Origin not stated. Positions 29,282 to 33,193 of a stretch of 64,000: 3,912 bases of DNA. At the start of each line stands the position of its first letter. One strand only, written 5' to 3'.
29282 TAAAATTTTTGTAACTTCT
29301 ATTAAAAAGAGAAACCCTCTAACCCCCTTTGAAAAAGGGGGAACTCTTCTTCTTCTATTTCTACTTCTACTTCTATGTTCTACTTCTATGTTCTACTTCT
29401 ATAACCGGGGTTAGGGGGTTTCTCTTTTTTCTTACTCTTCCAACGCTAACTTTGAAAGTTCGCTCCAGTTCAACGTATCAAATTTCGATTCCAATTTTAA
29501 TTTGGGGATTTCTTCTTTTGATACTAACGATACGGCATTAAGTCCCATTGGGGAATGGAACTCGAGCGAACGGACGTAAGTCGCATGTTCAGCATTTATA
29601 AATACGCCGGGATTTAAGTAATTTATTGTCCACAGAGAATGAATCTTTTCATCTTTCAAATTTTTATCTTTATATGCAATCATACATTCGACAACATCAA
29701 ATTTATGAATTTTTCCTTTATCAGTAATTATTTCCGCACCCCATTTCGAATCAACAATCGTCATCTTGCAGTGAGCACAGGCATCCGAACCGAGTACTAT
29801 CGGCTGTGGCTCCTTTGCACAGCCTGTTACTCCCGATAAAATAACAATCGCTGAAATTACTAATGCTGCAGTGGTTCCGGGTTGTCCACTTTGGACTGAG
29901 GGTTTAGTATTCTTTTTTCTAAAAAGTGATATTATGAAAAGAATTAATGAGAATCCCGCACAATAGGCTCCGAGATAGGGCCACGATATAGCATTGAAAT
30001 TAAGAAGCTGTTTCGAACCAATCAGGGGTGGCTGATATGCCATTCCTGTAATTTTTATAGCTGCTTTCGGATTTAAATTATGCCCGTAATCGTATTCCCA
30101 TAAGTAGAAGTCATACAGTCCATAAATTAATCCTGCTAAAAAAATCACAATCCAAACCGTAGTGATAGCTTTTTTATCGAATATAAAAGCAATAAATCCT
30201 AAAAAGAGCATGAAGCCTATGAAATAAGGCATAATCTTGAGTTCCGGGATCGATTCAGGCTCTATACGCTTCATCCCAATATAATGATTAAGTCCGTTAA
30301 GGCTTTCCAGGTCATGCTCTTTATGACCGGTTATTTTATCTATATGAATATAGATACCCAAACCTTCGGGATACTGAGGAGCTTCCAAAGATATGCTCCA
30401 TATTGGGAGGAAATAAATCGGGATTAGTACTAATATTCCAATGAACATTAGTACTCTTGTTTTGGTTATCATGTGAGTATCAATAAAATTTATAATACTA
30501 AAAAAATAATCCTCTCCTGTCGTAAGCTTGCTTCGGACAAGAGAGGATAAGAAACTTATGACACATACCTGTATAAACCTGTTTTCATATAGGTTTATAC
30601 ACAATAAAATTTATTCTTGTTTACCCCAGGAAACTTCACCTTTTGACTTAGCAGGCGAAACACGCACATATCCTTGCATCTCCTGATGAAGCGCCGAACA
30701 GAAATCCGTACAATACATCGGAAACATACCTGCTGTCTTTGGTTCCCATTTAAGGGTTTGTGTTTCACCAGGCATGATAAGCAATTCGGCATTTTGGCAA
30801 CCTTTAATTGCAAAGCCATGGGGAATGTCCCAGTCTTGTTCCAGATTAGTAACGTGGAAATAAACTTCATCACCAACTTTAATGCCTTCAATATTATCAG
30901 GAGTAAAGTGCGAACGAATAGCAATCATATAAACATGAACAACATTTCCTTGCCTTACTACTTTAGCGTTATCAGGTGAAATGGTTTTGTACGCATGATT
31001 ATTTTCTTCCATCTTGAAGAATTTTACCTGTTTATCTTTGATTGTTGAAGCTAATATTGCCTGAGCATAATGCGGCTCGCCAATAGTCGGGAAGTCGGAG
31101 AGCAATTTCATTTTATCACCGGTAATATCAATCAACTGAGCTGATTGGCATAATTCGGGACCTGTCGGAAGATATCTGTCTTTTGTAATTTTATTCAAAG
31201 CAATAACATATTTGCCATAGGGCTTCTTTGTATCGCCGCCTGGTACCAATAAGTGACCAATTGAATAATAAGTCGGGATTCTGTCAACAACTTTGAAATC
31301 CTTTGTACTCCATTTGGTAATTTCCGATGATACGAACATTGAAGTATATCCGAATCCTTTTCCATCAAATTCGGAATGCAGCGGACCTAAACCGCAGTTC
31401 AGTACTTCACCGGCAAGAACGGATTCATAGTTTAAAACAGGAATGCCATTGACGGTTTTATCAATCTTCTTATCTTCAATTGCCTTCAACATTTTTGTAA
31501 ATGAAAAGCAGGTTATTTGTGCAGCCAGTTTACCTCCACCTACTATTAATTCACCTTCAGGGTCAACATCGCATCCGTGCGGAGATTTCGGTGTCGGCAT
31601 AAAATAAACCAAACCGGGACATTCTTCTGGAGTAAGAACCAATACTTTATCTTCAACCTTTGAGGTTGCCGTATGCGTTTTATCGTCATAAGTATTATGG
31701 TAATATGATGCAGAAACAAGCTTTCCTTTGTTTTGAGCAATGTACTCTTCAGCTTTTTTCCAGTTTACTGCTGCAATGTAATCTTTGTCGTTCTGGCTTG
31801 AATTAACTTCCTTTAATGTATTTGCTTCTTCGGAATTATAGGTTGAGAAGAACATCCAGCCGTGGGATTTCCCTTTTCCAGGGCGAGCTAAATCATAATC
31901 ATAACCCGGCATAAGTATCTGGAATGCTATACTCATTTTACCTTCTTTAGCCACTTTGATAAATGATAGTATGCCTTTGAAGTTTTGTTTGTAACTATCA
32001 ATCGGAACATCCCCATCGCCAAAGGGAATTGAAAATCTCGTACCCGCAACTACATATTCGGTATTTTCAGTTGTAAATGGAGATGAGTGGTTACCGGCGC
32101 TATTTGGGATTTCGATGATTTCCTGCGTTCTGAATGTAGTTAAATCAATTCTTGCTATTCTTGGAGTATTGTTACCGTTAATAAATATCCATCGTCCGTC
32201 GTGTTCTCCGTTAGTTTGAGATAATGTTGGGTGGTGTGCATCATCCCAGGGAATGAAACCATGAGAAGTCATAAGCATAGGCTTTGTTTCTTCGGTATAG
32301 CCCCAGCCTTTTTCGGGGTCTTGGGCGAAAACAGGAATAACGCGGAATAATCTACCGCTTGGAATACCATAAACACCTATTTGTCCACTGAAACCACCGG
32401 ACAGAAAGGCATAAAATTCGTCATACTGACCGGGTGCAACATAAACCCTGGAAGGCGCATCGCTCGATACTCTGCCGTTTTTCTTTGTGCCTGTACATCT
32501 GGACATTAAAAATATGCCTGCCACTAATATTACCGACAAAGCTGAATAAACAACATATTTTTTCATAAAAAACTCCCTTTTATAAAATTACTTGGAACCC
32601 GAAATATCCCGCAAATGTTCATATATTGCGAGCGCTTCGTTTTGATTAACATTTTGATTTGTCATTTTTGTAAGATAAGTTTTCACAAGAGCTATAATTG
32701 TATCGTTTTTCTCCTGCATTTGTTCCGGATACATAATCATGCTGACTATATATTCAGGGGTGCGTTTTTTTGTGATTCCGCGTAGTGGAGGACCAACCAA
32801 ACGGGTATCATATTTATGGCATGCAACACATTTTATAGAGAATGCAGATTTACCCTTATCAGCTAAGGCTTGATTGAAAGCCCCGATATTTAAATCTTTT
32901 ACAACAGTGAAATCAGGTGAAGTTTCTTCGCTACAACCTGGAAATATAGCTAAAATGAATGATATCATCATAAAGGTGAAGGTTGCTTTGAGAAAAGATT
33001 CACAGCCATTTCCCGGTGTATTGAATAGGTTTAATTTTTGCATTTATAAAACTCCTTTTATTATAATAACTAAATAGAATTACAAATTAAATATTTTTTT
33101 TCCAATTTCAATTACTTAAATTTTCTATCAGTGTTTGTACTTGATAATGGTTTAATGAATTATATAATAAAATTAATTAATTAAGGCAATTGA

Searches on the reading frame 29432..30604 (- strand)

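Call 74: search_protein_families(library=pfam, proteins=[window:29432-30604:-], max_evalue=0.00001)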
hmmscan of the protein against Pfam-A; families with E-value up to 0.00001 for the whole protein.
window:29432-30604:- (390 aa): 1 family
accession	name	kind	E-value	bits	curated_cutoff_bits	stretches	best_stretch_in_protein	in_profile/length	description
PF05573.18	NosL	-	3.6e-08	34.2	24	1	273-366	7-109/131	NosL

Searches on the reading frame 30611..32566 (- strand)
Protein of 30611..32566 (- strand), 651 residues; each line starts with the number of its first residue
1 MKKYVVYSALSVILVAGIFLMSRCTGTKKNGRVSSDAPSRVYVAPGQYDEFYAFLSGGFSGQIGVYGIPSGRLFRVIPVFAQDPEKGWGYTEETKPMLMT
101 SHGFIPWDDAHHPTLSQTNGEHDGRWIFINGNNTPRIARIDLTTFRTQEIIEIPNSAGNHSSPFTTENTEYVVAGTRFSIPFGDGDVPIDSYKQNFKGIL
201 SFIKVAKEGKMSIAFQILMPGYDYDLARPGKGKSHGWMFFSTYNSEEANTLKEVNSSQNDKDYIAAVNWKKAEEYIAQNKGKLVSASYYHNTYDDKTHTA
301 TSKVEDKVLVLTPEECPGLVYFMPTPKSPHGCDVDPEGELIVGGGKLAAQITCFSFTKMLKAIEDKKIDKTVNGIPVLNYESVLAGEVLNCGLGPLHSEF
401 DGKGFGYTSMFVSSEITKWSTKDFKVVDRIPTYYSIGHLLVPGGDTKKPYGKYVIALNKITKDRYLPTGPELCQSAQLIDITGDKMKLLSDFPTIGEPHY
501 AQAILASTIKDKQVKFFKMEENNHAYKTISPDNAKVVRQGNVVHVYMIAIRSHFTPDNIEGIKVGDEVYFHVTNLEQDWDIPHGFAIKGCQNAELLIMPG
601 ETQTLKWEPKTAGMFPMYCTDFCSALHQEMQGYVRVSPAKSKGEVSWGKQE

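Call 74: search_protein_families(library=pfam, proteins=[window:30611-32566:-], max_evalue=0.00001)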
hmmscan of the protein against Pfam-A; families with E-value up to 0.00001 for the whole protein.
window:30611-32566:- (651 aa): 1 family
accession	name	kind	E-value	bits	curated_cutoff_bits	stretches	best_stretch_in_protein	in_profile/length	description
PF18764.7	nos_propeller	-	9.9e-35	118.7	30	1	429-499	1-71/71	Nitrous oxide reductase propeller repeat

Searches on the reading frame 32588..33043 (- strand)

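Call 74: search_protein_families(library=pfam, proteins=[window:32588-33043:-], max_evalue=0.00001)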
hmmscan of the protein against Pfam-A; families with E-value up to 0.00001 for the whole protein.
window:32588-33043:- (151 aa): 2 families
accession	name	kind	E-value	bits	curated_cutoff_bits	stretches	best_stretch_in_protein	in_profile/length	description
PF00034.26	Cytochrom_C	-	8.5e-07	30.7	21.3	1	61-146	1-88/90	Cytochrome c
PF13442.11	Cytochrome_CBB3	-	4.5e-06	27.3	27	0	60-112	2-51/68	Cytochrome C oxidase, cbb3-type, subunit III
